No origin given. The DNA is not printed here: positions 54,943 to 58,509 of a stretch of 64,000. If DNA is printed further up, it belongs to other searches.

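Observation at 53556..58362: Orphan CbbQ/NorQ-type AAA+ ATPase, metallophosphoesterase and giant CbbO/NorD-like VWA protein cassette with no recognisable client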

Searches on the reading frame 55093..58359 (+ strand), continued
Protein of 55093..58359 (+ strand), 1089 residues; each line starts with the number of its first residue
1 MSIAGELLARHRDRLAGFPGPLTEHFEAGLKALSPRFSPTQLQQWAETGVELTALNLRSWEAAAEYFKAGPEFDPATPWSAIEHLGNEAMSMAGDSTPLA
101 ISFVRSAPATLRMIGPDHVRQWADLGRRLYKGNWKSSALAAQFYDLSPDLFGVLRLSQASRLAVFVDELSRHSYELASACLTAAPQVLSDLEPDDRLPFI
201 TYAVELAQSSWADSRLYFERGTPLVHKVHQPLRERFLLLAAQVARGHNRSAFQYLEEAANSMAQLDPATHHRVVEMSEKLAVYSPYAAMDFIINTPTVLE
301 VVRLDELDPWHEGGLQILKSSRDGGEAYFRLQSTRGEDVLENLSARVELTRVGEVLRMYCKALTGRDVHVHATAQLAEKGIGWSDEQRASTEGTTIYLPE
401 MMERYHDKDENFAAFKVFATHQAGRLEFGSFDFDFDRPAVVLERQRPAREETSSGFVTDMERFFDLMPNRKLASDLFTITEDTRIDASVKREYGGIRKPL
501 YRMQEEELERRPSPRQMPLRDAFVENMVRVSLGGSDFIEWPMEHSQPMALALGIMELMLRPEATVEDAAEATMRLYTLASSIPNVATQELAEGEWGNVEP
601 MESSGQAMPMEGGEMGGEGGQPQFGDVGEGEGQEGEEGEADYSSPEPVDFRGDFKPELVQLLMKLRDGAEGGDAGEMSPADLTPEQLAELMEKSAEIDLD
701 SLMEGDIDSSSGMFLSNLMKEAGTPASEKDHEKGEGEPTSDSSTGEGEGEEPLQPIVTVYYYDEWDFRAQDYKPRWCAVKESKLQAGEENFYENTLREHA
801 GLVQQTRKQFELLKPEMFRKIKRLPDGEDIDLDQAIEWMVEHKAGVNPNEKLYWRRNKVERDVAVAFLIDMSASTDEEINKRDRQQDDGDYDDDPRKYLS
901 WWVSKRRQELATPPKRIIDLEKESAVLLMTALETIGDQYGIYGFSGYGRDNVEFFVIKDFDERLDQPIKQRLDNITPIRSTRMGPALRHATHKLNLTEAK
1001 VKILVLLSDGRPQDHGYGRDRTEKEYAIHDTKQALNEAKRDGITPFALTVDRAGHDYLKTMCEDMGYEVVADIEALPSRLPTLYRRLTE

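Call 59: find_encoding_contigs(protein=P0373, flank=8000, max_places=1)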
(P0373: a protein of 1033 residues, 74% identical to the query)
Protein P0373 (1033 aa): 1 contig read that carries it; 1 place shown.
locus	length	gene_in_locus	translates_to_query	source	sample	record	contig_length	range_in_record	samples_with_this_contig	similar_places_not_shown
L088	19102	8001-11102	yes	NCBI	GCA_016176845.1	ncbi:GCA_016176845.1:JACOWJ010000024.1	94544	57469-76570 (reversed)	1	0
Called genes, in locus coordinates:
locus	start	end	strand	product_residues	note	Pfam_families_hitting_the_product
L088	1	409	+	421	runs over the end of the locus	-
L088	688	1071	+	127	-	PF13650:Asp_protease_2 (weak), PF13975:gag-asp_proteas (weak)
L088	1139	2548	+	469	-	PF08545:ACP_syn_III (weak), PF08541:ACP_syn_III_C, PF12172:zf-ChsH2 (weak), PF01796:OB_ChsH2_C (weak)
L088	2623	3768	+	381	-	PF00108:Thiolase_N, PF22691:Thiolase_C_1, PF02803:Thiolase_C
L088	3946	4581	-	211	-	PF02607:B12-binding_2, PF02310:B12-binding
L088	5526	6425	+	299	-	PF02574:S-methyl_trans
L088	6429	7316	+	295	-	PF12146:Hydrolase_4, PF00561:Abhydrolase_1, PF12697:Abhydrolase_6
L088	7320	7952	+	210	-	PF02129:Peptidase_S15, PF12146:Hydrolase_4, PF00561:Abhydrolase_1 (faint), PF12697:Abhydrolase_6 (weak), PF20408:Abhydrolase_11, PF00326:Peptidase_S9 (faint)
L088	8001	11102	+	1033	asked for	PF00092:VWA (weak)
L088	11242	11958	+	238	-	PF01121:CoaE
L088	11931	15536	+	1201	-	PF17757:UvrB_inter, PF02559:CarD_TRCF_RID, PF04851:ResIII, PF00270:DEAD, PF00271:Helicase_C, PF03461:TRCF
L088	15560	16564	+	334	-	PF13623:SurA_N_2, PF13624:SurA_N_3, PF09312:SurA_N, PF13145:Rotamase_2, PF13616:Rotamase_3, PF00639:Rotamase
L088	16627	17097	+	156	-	-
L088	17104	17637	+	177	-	PF00156:Pribosyltran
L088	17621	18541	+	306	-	PF02729:OTCace_N, PF00185:OTCace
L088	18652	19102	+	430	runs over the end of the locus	PF01979:Amidohydro_1, PF12890:DHOase, PF07969:Amidohydro_3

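Call 60: find_encoding_contigs(protein=P0199, flank=8000, max_places=1)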
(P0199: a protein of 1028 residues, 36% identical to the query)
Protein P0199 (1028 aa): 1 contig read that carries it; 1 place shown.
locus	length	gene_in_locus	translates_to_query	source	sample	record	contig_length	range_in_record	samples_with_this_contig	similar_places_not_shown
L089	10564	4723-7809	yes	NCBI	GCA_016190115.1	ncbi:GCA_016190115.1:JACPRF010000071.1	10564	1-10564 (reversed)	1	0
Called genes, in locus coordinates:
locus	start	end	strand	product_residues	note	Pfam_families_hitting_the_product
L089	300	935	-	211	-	PF02607:B12-binding_2, PF02310:B12-binding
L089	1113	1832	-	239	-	PF12644:DUF3782, PF07788:PDDEXK_10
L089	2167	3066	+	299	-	PF02574:S-methyl_trans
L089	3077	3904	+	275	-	PF00561:Abhydrolase_1, PF12146:Hydrolase_4, PF12697:Abhydrolase_6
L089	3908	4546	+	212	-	PF02129:Peptidase_S15, PF12146:Hydrolase_4, PF00561:Abhydrolase_1 (weak), PF12697:Abhydrolase_6 (weak), PF20408:Abhydrolase_11 (weak), PF00326:Peptidase_S9 (faint)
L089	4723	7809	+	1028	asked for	PF00092:VWA (weak)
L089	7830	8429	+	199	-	PF01121:CoaE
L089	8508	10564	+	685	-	PF17757:UvrB_inter, PF02559:CarD_TRCF_RID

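Call 61: find_encoding_contigs(protein=P0377, flank=8000, max_places=1)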
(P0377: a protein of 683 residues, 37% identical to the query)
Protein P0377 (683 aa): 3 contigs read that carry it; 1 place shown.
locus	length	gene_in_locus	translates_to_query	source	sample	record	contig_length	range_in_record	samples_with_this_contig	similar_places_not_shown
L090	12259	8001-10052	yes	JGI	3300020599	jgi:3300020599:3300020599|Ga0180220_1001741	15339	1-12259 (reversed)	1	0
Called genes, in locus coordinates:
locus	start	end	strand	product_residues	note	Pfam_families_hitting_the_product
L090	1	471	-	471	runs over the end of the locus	PF02881:SRP54_N, PF00448:SRP54, PF13401:AAA_22 (weak), PF02978:SRP_SPB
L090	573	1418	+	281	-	PF01578:Cytochrom_C_asm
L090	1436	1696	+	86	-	-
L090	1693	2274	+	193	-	PF01510:Amidase_2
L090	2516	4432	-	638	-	PF02518:HATPase_c, PF13589:HATPase_c_3, PF00183:HSP90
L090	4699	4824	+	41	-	-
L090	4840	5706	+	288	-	PF00034:Cytochrom_C, PF22085:NorB_cytochrome_c-like (weak), PF13442:Cytochrome_CBB3 (weak), PF00034:Cytochrom_C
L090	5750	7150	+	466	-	PF00115:COX1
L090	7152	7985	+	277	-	PF07728:AAA_5, PF08406:CbbQ_C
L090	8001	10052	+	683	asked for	PF00092:VWA (weak)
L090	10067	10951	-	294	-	PF00126:HTH_1, PF03466:LysR_substrate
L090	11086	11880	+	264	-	PF00106:adh_short, PF08659:KR, PF13561:adh_short_C2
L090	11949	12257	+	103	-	?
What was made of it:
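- On NorQ-NorD: The control locus L090 shows the real operon (call 61).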

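Call 62: find_encoding_contigs(protein=P0375, flank=8000, max_places=1)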
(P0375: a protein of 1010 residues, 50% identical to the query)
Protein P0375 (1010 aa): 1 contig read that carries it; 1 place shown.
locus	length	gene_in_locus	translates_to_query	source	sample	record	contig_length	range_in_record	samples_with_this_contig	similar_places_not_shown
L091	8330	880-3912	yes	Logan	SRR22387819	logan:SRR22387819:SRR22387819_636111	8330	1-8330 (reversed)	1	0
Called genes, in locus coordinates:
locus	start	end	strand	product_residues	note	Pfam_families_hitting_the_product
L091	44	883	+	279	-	PF00753:Lactamase_B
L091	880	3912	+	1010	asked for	PF00092:VWA (weak)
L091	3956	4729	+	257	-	PF08100:Dimerisation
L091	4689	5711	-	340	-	PF00578:AhpC-TSA (weak), PF08534:Redoxin (weak), PF13098:Thioredoxin_2 (faint), PF08534:Redoxin, PF00578:AhpC-TSA, PF13905:Thioredoxin_8 (weak)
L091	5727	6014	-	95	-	-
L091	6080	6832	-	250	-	PF07722:Peptidase_C26, PF00117:GATase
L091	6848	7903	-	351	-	PF10023:Aminopep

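Call 63: find_encoding_contigs(protein=P0374, flank=8000, max_places=1)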
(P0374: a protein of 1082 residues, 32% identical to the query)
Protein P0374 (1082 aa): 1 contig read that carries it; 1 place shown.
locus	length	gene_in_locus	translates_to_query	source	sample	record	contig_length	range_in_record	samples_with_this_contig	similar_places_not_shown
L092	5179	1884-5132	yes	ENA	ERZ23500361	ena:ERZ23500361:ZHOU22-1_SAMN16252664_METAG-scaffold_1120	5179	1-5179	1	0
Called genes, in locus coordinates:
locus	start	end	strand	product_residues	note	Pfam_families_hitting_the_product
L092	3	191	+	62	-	?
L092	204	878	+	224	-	PF00149:Metallophos, PF12850:Metallophos_2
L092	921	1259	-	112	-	-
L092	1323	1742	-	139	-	PF08241:Methyltransf_11, PF08242:Methyltransf_12 (faint), PF13649:Methyltransf_25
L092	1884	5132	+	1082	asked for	PF00092:VWA (faint)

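Call 65: find_related_loci(query=A3, collection=metagenome_contigs, flank=6000)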
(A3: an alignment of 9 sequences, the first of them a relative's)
Query A3 (1028 aa) in metagenome_contigs; peptide patterns used: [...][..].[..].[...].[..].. (x = any residue, [..] = any of these).
600 stretches matched a pattern (row limit reached: there are more); 595 encode a relative of the query (tblastn E <= 1e-3); the best 80 are kept; 80 distinct loci.
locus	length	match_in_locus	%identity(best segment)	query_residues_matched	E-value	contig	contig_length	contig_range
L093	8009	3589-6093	38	266-1027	2e-153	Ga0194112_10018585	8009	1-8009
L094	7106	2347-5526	32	32-1027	7e-147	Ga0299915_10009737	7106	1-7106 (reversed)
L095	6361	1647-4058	40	294-1027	4e-147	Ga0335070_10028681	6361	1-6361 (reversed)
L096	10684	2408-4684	40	361-1027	1e-145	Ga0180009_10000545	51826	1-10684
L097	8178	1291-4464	31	16-1027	5e-146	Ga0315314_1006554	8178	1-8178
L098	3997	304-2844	38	259-1027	2e-149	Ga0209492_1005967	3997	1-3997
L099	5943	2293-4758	39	282-1027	3e-145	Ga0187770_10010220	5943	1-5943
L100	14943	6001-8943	31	21-1026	8e-141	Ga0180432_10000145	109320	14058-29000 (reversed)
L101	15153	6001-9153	31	32-1027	9e-140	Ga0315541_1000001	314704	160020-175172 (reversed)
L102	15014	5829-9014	31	32-1027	2e-139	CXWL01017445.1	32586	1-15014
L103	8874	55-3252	30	32-1027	1e-138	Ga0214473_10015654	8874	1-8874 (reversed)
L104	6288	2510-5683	31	15-1027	5e-137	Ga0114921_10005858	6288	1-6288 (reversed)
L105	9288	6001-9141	32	36-1027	7e-134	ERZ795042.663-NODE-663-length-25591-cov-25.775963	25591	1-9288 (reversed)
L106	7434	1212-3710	36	315-1027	6e-134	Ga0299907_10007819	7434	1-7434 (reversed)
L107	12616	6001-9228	30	32-1027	2e-133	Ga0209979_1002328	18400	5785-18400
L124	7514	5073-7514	37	260-982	9e-125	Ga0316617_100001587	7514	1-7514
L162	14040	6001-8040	35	359-1027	2e-108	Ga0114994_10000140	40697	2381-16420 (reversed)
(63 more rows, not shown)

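Call 94: search_protein_families(library=pfam, proteins=[L072:11391-12695:-, L055:13146-13835:+, L057:12017-12571:+, L162:2784-3464:+, L091:44-880:+, L088:7320-7949:+, L088:6429-7313:+, L106:3808-4410:+, L124:2252-4741:+], max_evalue=0.0001)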
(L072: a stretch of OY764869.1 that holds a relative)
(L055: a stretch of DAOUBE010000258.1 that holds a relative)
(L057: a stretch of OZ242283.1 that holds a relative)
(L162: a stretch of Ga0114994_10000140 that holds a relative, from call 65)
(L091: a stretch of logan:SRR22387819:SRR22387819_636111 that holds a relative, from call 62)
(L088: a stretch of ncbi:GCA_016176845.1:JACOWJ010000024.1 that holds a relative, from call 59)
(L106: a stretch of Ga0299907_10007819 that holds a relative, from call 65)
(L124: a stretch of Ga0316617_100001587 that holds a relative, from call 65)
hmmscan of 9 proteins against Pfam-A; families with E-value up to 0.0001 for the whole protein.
L072:11391-12695:- (435 aa): 3 families
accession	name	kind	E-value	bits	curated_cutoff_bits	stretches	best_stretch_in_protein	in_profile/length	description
PF00994.29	MoCF_biosynth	-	7.5e-34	116.9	26.6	1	28-189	1-139/144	Probable molybdopterin binding domain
PF02464.23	CinA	-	2e-32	112.4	23.5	1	282-429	5-154/155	Competence-damaged protein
PF18146.6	CinA_KH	-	1.1e-21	77.1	27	1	203-275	1-73/73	Damage-inducible protein CinA KH domain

L055:13146-13835:+ (230 aa): 0 families

L057:12017-12571:+ (185 aa): 0 families

L162:2784-3464:+ (227 aa): 3 families
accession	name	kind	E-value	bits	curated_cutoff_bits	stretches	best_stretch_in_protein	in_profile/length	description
PF12697.13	Abhydrolase_6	-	1.1e-06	29.9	26.3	1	56-210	1-132/217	Alpha/beta hydrolase family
PF12146.15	Hydrolase_4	-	1.8e-05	24.6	27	1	53-164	4-116/239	Serine aminopeptidase, S33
PF00561.26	Abhydrolase_1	-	3.8e-05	23.9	25.8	1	56-144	3-87/245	alpha/beta hydrolase fold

L091:44-880:+ (279 aa): 1 family
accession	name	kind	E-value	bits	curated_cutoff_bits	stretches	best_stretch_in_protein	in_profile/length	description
PF00753.33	Lactamase_B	-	6e-18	65.9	22.7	1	17-201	5-196/196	Metallo-beta-lactamase superfamily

L088:7320-7949:+ (210 aa): 6 families
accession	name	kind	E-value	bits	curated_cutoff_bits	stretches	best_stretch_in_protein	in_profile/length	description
PF12146.15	Hydrolase_4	-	8.6e-13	48.6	27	1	41-140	12-113/239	Serine aminopeptidase, S33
PF12697.13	Abhydrolase_6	-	5.2e-10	40.8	26.3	1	47-136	16-93/217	Alpha/beta hydrolase family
PF02129.25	Peptidase_S15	-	5.8e-10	39.7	23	1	14-148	4-141/262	X-Pro dipeptidyl-peptidase (S15 family)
PF20408.4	Abhydrolase_11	-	2.1e-08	34.5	27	1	41-196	12-171/193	Alpha/beta hydrolase domain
PF00326.27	Peptidase_S9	-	6.5e-07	29.5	22.6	0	53-123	7-83/213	Prolyl oligopeptidase family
PF00561.26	Abhydrolase_1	-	1.9e-06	28.2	25.8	0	49-136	18-102/245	alpha/beta hydrolase fold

L088:6429-7313:+ (295 aa): 3 families
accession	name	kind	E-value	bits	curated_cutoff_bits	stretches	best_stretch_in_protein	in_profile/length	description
PF00561.26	Abhydrolase_1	-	2.5e-32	112.9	25.8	1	23-258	2-245/245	alpha/beta hydrolase fold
PF12697.13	Abhydrolase_6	-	2.3e-25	91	26.3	1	24-263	1-216/217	Alpha/beta hydrolase family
PF12146.15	Hydrolase_4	-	1.9e-09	37.6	27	1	24-257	7-238/239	Serine aminopeptidase, S33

L106:3808-4410:+ (201 aa): 1 family
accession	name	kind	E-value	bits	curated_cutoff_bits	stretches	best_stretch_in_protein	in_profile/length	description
PF01121.26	CoaE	-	2.3e-46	158.2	27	1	7-187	2-179/180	Dephospho-CoA kinase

L124:2252-4741:+ (830 aa): 3 families
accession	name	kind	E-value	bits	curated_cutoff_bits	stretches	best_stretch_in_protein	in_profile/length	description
PF20256.3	MoCoBD_2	-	3.3e-84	283.2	27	1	479-762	3-283/283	Molybdopterin cofactor-binding domain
PF02738.23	MoCoBD_1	-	7e-81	271.3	27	1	210-452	2-244/244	Molybdopterin cofactor-binding domain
PF01315.27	Ald_Xan_dh_C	-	3.2e-29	101.9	31.3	1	93-193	7-110/110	Aldehyde oxidase and xanthine dehydrogenase, a/b hammerhead domain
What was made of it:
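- In some lineages the neighbours are α/β hydrolases, which need no metal (calls 59, 60, 94).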
